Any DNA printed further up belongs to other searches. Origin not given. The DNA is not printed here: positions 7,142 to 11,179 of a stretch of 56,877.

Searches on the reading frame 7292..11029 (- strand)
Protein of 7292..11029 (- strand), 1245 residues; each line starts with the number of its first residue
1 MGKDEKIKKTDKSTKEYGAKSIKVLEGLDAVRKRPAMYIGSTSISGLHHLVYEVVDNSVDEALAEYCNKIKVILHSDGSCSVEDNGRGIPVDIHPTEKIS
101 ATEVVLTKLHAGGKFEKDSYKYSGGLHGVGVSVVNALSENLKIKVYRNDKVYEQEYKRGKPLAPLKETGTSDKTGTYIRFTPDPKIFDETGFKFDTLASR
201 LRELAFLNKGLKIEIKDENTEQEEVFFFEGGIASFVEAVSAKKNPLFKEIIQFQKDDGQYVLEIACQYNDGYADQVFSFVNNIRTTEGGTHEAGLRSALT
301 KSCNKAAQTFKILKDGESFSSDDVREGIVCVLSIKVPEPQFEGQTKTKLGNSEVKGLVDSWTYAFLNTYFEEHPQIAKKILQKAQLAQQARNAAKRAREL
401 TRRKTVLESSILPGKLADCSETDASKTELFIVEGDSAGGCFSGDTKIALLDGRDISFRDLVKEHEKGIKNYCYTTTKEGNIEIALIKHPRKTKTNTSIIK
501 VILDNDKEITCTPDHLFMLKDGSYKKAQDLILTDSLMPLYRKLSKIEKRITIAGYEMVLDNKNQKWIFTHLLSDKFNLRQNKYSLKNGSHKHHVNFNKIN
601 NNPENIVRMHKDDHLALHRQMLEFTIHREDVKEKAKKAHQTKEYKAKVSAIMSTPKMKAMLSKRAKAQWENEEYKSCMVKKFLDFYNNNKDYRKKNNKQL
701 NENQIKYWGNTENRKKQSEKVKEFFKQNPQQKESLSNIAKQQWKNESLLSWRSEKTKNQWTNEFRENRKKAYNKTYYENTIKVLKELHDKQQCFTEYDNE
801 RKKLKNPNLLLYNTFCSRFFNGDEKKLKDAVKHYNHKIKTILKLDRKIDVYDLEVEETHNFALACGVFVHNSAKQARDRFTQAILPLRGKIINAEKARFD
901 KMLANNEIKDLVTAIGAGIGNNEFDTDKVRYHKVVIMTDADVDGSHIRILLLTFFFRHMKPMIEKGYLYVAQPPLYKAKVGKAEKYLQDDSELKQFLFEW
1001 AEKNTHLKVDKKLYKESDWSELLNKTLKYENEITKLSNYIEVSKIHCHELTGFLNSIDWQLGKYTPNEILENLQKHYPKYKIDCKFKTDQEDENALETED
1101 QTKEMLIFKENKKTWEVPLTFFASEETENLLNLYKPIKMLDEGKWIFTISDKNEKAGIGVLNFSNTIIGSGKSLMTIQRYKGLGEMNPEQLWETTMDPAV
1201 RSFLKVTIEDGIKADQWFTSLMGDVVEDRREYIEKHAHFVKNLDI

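Call 74: search_protein_families(library=pfam, proteins=[window:7292-11029:-], max_evalue=0.00001)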
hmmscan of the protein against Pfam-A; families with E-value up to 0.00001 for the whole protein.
window:7292-11029:- (1245 aa): 5 families
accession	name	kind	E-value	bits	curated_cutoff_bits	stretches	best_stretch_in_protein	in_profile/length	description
PF00204.31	DNA_gyraseB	-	3.1e-55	186.7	27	1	231-399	1-172/173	DNA gyrase B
PF00986.26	DNA_gyraseB_C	-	5.2e-29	100.6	29.8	1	1175-1234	4-63/63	DNA gyrase B subunit, carboxyl terminus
PF02518.31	HATPase_c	-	4.1e-17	63.1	26.4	1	45-183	4-108/111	Histidine kinase-, DNA gyrase B-, and HSP90-like ATPase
PF14890.11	Intein_splicing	-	7.4e-13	49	35.8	1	449-871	3-155/155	Intein splicing domain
PF01751.28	Toprim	-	9.3e-13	48.6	23.1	1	872-972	13-95/96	Toprim domain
